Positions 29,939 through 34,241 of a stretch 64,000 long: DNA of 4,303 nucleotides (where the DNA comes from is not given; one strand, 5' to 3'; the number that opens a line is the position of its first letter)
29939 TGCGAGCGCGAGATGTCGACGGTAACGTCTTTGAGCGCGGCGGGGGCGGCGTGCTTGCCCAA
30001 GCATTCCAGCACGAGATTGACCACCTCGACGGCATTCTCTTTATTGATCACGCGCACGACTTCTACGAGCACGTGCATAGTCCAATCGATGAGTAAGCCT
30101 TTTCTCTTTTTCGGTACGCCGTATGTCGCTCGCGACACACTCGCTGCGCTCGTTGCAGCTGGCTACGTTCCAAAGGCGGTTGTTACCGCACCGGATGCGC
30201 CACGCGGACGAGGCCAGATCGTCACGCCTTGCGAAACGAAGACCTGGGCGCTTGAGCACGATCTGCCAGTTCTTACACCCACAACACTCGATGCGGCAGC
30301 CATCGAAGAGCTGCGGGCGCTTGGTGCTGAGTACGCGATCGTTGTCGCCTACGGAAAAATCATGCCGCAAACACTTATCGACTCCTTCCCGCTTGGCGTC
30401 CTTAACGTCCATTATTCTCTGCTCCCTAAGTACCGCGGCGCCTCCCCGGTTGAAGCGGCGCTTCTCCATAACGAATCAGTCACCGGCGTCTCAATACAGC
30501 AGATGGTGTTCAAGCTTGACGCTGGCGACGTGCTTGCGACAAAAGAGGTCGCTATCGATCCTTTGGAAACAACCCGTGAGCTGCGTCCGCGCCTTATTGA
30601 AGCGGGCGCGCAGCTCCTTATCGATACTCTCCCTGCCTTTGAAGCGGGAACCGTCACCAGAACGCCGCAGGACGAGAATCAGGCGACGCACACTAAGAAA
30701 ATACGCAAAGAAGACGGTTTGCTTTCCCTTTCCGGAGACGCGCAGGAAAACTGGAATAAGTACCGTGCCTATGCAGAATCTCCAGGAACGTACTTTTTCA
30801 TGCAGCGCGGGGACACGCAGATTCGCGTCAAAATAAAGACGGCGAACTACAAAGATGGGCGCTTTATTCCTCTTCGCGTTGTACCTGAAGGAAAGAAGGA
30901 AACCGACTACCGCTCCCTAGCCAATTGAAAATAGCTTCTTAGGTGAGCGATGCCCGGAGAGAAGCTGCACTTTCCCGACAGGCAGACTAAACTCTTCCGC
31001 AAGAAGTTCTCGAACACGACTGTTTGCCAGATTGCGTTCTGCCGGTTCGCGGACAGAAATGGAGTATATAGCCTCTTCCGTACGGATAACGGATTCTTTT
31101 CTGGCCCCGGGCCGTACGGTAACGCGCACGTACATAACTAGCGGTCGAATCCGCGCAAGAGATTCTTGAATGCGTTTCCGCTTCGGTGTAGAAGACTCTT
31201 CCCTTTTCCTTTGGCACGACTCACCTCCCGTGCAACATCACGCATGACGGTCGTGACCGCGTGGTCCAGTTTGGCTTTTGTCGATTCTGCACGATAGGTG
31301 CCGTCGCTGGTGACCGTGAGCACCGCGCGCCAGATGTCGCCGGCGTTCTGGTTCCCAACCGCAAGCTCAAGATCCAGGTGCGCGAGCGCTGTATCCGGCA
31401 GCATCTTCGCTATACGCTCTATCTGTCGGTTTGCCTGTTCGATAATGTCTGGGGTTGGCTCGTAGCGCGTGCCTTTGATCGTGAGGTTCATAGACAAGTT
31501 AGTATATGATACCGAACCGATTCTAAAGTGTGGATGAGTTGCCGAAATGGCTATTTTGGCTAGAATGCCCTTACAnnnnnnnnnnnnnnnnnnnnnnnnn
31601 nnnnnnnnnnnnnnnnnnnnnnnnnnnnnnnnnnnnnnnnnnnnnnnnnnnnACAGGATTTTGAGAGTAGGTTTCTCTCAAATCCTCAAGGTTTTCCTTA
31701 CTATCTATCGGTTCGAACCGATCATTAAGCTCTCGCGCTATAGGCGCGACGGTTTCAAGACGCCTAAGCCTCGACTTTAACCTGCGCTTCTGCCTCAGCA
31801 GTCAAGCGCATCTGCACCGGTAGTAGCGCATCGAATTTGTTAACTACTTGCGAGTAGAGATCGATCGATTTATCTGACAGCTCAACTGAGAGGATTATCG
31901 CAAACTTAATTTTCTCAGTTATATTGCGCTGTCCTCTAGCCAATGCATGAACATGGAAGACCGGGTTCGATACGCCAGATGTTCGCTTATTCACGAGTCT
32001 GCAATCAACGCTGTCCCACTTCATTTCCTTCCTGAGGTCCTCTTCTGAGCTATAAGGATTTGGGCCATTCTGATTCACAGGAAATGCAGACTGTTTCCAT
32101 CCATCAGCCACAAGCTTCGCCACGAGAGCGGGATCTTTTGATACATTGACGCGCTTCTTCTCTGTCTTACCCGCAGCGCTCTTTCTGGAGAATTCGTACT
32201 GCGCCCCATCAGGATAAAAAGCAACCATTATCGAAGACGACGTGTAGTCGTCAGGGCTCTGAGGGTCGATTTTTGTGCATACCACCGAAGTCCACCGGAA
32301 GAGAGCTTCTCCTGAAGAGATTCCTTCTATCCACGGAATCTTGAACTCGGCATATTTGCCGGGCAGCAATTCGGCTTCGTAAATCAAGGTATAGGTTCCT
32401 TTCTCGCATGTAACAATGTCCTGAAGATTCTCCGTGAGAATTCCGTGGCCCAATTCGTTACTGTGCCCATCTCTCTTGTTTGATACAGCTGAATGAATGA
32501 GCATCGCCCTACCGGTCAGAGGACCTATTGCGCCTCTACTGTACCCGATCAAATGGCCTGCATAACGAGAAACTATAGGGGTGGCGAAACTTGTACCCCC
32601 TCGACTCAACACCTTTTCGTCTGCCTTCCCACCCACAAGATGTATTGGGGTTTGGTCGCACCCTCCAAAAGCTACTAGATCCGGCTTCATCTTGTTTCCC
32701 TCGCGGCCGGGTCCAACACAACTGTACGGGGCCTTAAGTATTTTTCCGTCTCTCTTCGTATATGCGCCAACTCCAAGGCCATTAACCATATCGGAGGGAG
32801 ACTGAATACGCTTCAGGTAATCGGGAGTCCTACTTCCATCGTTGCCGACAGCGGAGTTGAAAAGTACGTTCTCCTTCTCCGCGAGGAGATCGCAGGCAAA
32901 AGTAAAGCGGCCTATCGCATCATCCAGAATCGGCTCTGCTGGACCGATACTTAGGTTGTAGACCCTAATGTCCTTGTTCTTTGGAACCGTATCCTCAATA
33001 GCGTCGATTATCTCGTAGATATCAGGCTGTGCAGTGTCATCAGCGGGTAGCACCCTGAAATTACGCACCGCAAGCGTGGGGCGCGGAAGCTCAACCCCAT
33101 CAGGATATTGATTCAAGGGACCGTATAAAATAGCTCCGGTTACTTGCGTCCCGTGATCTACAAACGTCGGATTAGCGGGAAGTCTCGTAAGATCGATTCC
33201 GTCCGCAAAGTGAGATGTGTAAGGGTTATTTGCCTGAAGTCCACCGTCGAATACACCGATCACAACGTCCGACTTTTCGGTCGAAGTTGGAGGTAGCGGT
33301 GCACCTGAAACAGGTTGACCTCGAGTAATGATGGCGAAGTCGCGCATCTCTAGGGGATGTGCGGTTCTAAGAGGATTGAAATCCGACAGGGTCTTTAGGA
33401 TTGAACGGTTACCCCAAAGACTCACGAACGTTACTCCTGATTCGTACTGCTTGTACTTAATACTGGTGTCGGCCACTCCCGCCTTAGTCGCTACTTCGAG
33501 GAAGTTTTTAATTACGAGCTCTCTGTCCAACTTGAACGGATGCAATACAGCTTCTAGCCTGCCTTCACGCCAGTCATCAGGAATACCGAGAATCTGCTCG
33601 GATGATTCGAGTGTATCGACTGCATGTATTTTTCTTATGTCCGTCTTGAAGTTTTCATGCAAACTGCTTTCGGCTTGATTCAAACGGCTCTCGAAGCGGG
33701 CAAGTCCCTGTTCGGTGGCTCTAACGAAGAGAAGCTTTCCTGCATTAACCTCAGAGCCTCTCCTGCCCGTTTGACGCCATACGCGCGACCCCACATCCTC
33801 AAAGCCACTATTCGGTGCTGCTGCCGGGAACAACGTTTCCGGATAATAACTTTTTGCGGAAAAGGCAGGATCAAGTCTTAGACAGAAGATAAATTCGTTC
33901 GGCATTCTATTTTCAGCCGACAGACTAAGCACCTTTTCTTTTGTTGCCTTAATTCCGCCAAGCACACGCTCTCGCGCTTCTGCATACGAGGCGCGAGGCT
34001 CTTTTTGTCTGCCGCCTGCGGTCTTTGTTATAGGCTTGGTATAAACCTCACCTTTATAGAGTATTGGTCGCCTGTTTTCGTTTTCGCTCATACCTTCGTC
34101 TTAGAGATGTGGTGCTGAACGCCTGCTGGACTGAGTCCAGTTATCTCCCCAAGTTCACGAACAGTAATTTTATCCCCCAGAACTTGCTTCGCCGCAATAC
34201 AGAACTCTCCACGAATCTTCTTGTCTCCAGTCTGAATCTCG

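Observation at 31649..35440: AAA+ ATPase and S8 serine-protease pair (IetAS-like) in a low-GC islet immediately 3' of tRNA-Asn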

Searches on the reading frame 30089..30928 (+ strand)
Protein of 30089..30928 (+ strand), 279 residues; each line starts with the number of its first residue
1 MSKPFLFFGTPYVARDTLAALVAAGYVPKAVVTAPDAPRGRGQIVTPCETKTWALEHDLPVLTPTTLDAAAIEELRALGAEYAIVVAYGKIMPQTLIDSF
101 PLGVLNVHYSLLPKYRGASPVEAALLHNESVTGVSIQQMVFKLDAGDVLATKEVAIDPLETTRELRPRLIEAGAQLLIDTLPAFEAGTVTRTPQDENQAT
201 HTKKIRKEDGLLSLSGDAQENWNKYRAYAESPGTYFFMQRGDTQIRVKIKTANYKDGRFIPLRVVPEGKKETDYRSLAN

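Call 28: find_related_loci(query=window:30089-30928:+, collection=genome_contigs, flank=10000)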
Query window:30089-30928:+ (279 aa) in genome_contigs; peptide patterns used: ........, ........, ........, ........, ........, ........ (x = any residue, [..] = any of these).
120 stretches matched a pattern; 29 encode a relative of the query (tblastn E <= 1e-3); 29 distinct loci.
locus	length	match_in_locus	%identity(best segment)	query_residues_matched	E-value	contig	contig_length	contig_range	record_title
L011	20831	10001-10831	68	3-279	2e-126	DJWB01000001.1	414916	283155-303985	MAG TPA_asm: Patescibacteria group bacterium UBA6241 UBA6241_contig_4350, whole genome shotgun sequence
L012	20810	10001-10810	70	5-274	8e-124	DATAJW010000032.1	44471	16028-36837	MAG TPA_asm: Candidatus Paceibacterota bacterium isolate SMAG_U6922 k141_55634, whole genome shotgun sequence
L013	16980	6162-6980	66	2-274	1e-122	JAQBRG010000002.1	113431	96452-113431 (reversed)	MAG: Parcubacteria group bacterium isolate RYN_393 scaffold_2404992, whole genome shotgun sequence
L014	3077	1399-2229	64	3-279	8e-125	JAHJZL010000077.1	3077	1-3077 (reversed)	MAG: Patescibacteria group bacterium isolate Undefined_mixed_planktonic.mb.113 Undefined_mixed_p.mb.113_k141_1320833, wh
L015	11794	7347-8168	65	1-274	2e-120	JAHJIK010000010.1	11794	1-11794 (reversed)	MAG: Patescibacteria group bacterium isolate Modern_marine_planktonic.mb.9 Modern_marine_plank.mb.9_k141_156315, whole g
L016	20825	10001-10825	64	3-277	1e-116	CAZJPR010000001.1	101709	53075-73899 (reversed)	MAG TPA_asm: uncultured Candidatus Saccharibacteria bacterium isolate SRP342105_co1_233 genome assembly, contig: NODE_24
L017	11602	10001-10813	48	5-275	3e-80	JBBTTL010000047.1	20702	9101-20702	MAG: Patescibacteria group bacterium isolate H52-bin127_1 H52_bin127_1_000000000047, whole genome shotgun sequence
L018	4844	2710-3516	49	7-277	4e-78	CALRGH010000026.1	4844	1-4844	MAG: Candidatus Nomurabacteria bacterium isolate TrH-25oct19-77 genome assembly, contig: TrH-25oct19-C38761, whole genom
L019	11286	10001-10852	48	5-274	2e-78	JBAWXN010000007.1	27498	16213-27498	MAG: bacterium isolate ELA064 MAG064_7, whole genome shotgun sequence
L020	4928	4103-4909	47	7-277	7e-77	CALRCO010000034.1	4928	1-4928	MAG: Candidatus Nomurabacteria bacterium isolate RH-23may17-429 genome assembly, contig: RH-23may17-C150722, whole genom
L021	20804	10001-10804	49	5-274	2e-76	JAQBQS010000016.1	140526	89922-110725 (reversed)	MAG: Patescibacteria group bacterium isolate RYN_379 scaffold_2331122, whole genome shotgun sequence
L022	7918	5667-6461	49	1-276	2e-76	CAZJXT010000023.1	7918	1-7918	MAG TPA_asm: uncultured Candidatus Saccharibacteria bacterium isolate SRP135725_co1_120 genome assembly, contig: NODE_13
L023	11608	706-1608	48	5-274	9e-76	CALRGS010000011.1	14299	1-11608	MAG: Candidatus Nomurabacteria bacterium isolate Baikal-1350m-133 genome assembly, contig: Baikal-1350m-c15346, whole ge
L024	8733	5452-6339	47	1-274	1e-74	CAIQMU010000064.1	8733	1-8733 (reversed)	uncultured bacterium isolate AM-lipid-02-D4_bin-0951 genome assembly, contig: bin-0951:064/122, whole genome shotgun seq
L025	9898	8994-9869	47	5-274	3e-73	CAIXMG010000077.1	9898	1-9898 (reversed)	uncultured bacterium isolate AlinenLipids_bin-4392 genome assembly, contig: bin-4392:077/116, whole genome shotgun seque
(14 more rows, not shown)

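Call 35: search_protein_families(library=pfam, proteins=[L011:11643-13226:-, L011:13231-13821:-, L011:14769-16016:+, L011:16009-16653:+, L011:16665-18200:+, L011:19077-20033:+, L016:13281-14603:+, L016:14627-15400:+, L016:15406-16380:-, L016:17561-19006:-], max_evalue=0.001)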
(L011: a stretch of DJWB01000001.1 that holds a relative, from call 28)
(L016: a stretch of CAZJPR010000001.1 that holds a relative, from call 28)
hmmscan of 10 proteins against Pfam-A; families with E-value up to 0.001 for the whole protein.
L011:11643-13226:- (527 aa): 3 families
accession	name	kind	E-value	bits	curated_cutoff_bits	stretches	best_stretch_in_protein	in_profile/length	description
PF00239.26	Resolvase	-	9.1e-18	65.2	23.3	1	7-154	2-141/145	Resolvase, N terminal domain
PF07508.19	Recombinase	-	1.7e-12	47.9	21.1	1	181-269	1-102/102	Recombinase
PF13408.12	Zn_ribbon_recom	-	4.4e-06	27.4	25.3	1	280-332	1-54/58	Recombinase zinc beta ribbon domain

L011:13231-13821:- (196 aa): 1 family
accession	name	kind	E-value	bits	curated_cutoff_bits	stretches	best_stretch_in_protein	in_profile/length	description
PF05656.20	DUF805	-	1.7e-17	64.3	25.7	1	74-181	4-111/111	Protein of unknown function (DUF805)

L011:14769-16016:+ (415 aa): 9 families
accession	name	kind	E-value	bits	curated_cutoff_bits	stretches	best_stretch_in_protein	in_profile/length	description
PF13175.12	AAA_15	-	1.3e-23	84.7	32.1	2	3-44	4-45/374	AAA ATPase domain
PF13304.12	AAA_21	-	1.8e-19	71.4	27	2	245-313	238-303/304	AAA domain, putative AbiEii toxin, Type IV TA system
PF13476.12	AAA_23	-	2.7e-14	54.7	27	1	5-50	2-47/201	AAA domain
PF02463.25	SMC_N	-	6.8e-12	45.7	40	1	2-316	2-205/220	RecF/RecN/SMC N terminal domain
PF13555.12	AAA_29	-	8.7e-08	32.2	27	1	4-39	3-39/61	P-loop containing region of AAA domain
PF13401.12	AAA_22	-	1.9e-05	25.5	27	0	20-66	3-52/130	AAA domain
PF00005.33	ABC_tran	-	2e-05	25.6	25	1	23-48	12-37/137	ABC transporter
PF05496.18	RuvB_N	-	0.00019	21.6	27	1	25-87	36-93/159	Holliday junction DNA helicase RuvB P-loop domain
PF13521.12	AAA_28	-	0.00022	21.9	27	1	26-50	3-27/164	AAA domain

L011:16009-16653:+ (214 aa): 3 families
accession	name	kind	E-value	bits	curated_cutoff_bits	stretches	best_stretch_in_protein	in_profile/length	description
PF01844.29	HNH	-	2e-08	34.7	21.4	1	59-105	1-45/47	HNH endonuclease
PF14279.12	HNH_5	-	2.6e-05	24.5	27.5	1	59-106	1-45/56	HNH endonuclease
PF13395.12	HNH_4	-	0.0005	20.4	22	0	65-106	7-50/54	HNH endonuclease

L011:16665-18200:+ (511 aa): 0 families

L011:19077-20033:+ (318 aa): 2 families
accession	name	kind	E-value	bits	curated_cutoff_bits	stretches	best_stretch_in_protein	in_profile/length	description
PF02086.21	MethyltransfD12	-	6.1e-63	213.3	22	1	51-290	1-243/253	D12 class N6 adenine-specific DNA methyltransferase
PF03602.21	Cons_hypoth95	-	0.00074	19.7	24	0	195-238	85-132/182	Conserved hypothetical protein 95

L016:13281-14603:+ (440 aa): 0 families

L016:14627-15400:+ (257 aa): 2 families
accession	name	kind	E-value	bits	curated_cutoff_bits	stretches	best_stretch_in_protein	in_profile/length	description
PF13483.12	Lactamase_B_3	-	4e-18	66.3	24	1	47-223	6-160/160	Beta-lactamase superfamily domain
PF12706.13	Lactamase_B_2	-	1e-15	58.4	27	1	75-224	29-200/200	Beta-lactamase superfamily domain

L016:15406-16380:- (324 aa): 0 families

L016:17561-19006:- (481 aa): 2 families
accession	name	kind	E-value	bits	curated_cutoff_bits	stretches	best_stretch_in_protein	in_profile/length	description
PF00120.29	Gln-synt_C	-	8.5e-74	249.1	24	1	143-450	3-329/344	Glutamine synthetase, catalytic domain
PF03951.24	Gln-synt_N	-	2.2e-11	43.6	33.4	1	55-118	2-67/82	Glutamine synthetase, beta-Grasp domain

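Call 36: search_protein_families(library=padloc, proteins=[L011:11643-13226:-, L011:13231-13821:-, L011:14769-16016:+, L011:16009-16653:+, L011:16665-18200:+, L011:19077-20033:+, L016:13281-14603:+, L016:14627-15400:+, L016:15406-16380:-, L016:17561-19006:-], max_evalue=0.00001)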
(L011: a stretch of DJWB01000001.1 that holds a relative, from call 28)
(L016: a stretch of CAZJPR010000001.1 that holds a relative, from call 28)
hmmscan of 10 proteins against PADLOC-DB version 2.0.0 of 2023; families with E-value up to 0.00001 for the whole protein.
L011:11643-13226:- (527 aa): 0 families

L011:13231-13821:- (196 aa): 0 families

L011:14769-16016:+ (415 aa): 141 families (the best 25 are shown)
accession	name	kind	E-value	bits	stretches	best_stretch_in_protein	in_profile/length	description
PDLC00290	PtuA1|PtuA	-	2.6e-158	525.7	1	1-413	2-413/414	AAA ATPase domain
PDLC00276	PtuA1|PtuA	-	1.9e-84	280.8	1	182-412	9-238/239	AAA ATPase domain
PDLC00278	PtuA1|PtuA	-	2.2e-38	130.7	2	272-395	290-410/436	AAA ATPase domain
PDLC00310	PtuA1|PtuA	-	4.7e-37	126.1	2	206-396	216-417/443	AAA ATPase domain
PDLC00271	PtuA1|PtuA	-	5.3e-36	123.1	2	252-395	258-400/421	AAA ATPase domain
PDLC02913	ATPase_I-A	-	5.9e-35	119.3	2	270-395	364-485/508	-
PDLC00267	PtuA1|PtuA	-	1.9e-34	117.6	2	259-360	275-371/438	AAA ATPase domain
PDLC00299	PtuA1|PtuA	-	3.4e-33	113.4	2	272-394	380-503/535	AAA ATPase domain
PDLC00268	PtuA1|PtuA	-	6.3e-33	112.8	1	5-394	8-383/411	AAA ATPase domain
PDLC00304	PtuA1|PtuA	-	1.9e-30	104.4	1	198-397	204-419/444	AAA ATPase domain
PDLC00298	PtuA1|PtuA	-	2.3e-30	104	2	240-384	243-390/423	AAA ATPase domain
PDLC00311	PtuA1|PtuA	-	6.3e-30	102.5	2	272-394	310-431/455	AAA ATPase domain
PDLC00305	PtuA1|PtuA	-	4.3e-29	100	1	3-368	4-346/392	AAA ATPase domain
PDLC00277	PtuA1|PtuA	-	4.7e-29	99.9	2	270-374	285-382/423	AAA ATPase domain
PDLC00284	PtuA1|PtuA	-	1.1e-27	95.1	2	271-382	393-502/545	AAA ATPase domain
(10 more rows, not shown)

L011:16009-16653:+ (214 aa): 59 families (the best 25 are shown)
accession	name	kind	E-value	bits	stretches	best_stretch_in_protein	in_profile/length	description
PDLC00337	PtuB1|PtuB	-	4.5e-81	269.8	1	1-212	1-212/216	Unknown function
PDLC00336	PtuB1|PtuB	-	1.1e-38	131.3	1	1-182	1-191/250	Unknown function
PDLC00342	PtuB1|PtuB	-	2.2e-33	113.7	1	1-210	1-211/247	Unknown function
PDLC00339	PtuB1|PtuB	-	5.6e-31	106.3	2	1-106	1-128/261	Unknown function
PDLC00292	PtuA1|PtuA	-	2.7e-29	100.1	1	1-210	1-243/726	AAA ATPase domain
PDLC02924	HNH_I-A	-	1.4e-23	82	1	1-209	1-197/198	-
PDLC00328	PtuB1|PtuB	-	1.5e-22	78.5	2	1-105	1-118/295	Unknown function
PDLC00317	PtuB1|PtuB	-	3.1e-22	77.6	1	43-209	44-211/244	Unknown function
PDLC00288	PtuA1|PtuA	-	3.8e-22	76.7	1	43-196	51-231/733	AAA ATPase domain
PDLC00319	PtuB1|PtuB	-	1.8e-21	75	2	42-105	54-129/310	Unknown function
PDLC00332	PtuB1|PtuB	-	4.5e-21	73.7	1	1-210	1-208/212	Unknown function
PDLC00324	PtuB1|PtuB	-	7e-21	72.9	1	41-210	27-205/209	Unknown function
PDLC00316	PtuB1|PtuB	-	4.5e-19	67.2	2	43-105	51-122/301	Unknown function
PDLC00315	PtuB1|PtuB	-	2.2e-18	64.9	1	42-213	16-196/227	Unknown function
PDLC00340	PtuB1|PtuB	-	2e-17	61.7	1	38-106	46-112/268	Unknown function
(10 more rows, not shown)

L011:16665-18200:+ (511 aa): 0 families

L011:19077-20033:+ (318 aa): 20 families
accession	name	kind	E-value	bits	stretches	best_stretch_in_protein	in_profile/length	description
PDLC03294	MTase_II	-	1.4e-98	327.9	1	43-318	2-271/272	Type II methyltransferase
PDLC03735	oMTase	-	3e-93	310.3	1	43-318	5-282/284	orphan methyltransferase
PDLC03261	MTase_II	-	6.5e-75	250.7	1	37-307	16-277/643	Type II methyltransferase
PDLC03729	oMTase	-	1.2e-64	216.5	1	43-314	2-265/275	orphan methyltransferase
PDLC03266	MTase_II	-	7.1e-60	200.8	1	43-317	12-282/285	Type II methyltransferase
PDLC03247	MTase_II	-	5.8e-34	115.6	1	51-318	8-265/282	Type II methyltransferase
PDLC03344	MTase_II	-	1.6e-31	107.2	1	46-193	4-150/154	Type II methyltransferase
PDLC03264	MTase_II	-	1.1e-25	88.5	1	79-244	39-214/306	Type II methyltransferase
PDLC03253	MTase_II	-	2.1e-25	87.9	1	46-317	4-252/253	Type II methyltransferase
PDLC03383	MTase_II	-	1.9e-22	78.1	2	129-318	122-313/318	Type II methyltransferase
PDLC03349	MTase_II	-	3.6e-20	70.3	2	154-271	194-310/374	Type II methyltransferase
PDLC04018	PD-Lambda-5_B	-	3.9e-18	63.7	1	51-291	10-251/291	-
PDLC03302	MTase_II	-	2.8e-17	60.7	1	48-256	362-563/626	Type II methyltransferase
PDLC03717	oMTase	-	8.4e-17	59.5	1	50-239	7-193/285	orphan methyltransferase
PDLC03244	MTase_II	-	7.6e-14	49.5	1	77-289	51-264/295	Type II methyltransferase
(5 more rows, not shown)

L016:13281-14603:+ (440 aa): 0 families

L016:14627-15400:+ (257 aa): 0 families

L016:15406-16380:- (324 aa): 0 families

L016:17561-19006:- (481 aa): 0 families

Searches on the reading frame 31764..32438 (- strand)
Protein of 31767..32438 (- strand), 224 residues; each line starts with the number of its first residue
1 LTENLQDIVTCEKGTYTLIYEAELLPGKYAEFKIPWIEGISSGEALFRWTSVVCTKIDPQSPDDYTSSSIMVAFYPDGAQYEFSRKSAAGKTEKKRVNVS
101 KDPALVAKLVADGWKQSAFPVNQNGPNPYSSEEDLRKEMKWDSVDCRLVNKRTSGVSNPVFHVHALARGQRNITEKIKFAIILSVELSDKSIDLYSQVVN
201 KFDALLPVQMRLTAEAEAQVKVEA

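Call 47: search_protein_families(library=pfam, proteins=[window:31767-32438:-], max_evalue=10)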
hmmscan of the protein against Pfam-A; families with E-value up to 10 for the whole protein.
seq(224 aa): 0 families

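Call 71: predict_structure(alignment_id=A4)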
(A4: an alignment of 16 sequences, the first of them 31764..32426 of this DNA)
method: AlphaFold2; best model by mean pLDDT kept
length: 220 residues; sequences in the alignment: 16
mean_pLDDT: 80.8   pTM: 0.74
mean pLDDT of the five models: 80.8, 77.3, 75.6, 75.5, 74.3
residues with pLDDT >= 90: 81; 70-90: 89; 50-70: 40; < 50: 10
segments of 3 or more residues with pLDDT < 50: 1-4, 211-215
pLDDT, mean of each block of 10 residues (from residue 1): 58 90 92 74 91 71 87 93 90 92 94 88 70 70 88 91 74 91 86 81 60 50
secondary structure, 60 per line:
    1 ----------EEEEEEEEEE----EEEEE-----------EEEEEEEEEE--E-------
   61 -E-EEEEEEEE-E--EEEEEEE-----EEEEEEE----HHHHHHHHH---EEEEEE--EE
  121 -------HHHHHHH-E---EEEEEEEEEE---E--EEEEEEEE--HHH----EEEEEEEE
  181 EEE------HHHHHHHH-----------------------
elements in order: E11-20 E25-29 E41-50 E64-71 E76-82 E88-94 H99-107 E111-116 H128-134 E140-149 E156-163 E173-183 H190-197

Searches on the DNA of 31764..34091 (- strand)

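Call 29: search_rna_families(source=L005, start=13300, end=14000, threshold=evalue, max_evalue=0.1, show_alignments=1)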
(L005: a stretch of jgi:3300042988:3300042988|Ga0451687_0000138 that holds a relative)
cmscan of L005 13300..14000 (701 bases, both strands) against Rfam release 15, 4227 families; matches with E-value up to 0.1: 2.
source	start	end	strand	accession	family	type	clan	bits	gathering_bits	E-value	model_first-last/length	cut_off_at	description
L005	13534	13817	-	RF00028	Intron_gpI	Intron;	-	80.8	50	6.7e-21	1-253/253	no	Group I catalytic intron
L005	13422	13533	-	RF00557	L10_leader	Cis-reg; leader;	-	24.7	44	0.077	1-138/138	no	Ribosomal protein L10 leader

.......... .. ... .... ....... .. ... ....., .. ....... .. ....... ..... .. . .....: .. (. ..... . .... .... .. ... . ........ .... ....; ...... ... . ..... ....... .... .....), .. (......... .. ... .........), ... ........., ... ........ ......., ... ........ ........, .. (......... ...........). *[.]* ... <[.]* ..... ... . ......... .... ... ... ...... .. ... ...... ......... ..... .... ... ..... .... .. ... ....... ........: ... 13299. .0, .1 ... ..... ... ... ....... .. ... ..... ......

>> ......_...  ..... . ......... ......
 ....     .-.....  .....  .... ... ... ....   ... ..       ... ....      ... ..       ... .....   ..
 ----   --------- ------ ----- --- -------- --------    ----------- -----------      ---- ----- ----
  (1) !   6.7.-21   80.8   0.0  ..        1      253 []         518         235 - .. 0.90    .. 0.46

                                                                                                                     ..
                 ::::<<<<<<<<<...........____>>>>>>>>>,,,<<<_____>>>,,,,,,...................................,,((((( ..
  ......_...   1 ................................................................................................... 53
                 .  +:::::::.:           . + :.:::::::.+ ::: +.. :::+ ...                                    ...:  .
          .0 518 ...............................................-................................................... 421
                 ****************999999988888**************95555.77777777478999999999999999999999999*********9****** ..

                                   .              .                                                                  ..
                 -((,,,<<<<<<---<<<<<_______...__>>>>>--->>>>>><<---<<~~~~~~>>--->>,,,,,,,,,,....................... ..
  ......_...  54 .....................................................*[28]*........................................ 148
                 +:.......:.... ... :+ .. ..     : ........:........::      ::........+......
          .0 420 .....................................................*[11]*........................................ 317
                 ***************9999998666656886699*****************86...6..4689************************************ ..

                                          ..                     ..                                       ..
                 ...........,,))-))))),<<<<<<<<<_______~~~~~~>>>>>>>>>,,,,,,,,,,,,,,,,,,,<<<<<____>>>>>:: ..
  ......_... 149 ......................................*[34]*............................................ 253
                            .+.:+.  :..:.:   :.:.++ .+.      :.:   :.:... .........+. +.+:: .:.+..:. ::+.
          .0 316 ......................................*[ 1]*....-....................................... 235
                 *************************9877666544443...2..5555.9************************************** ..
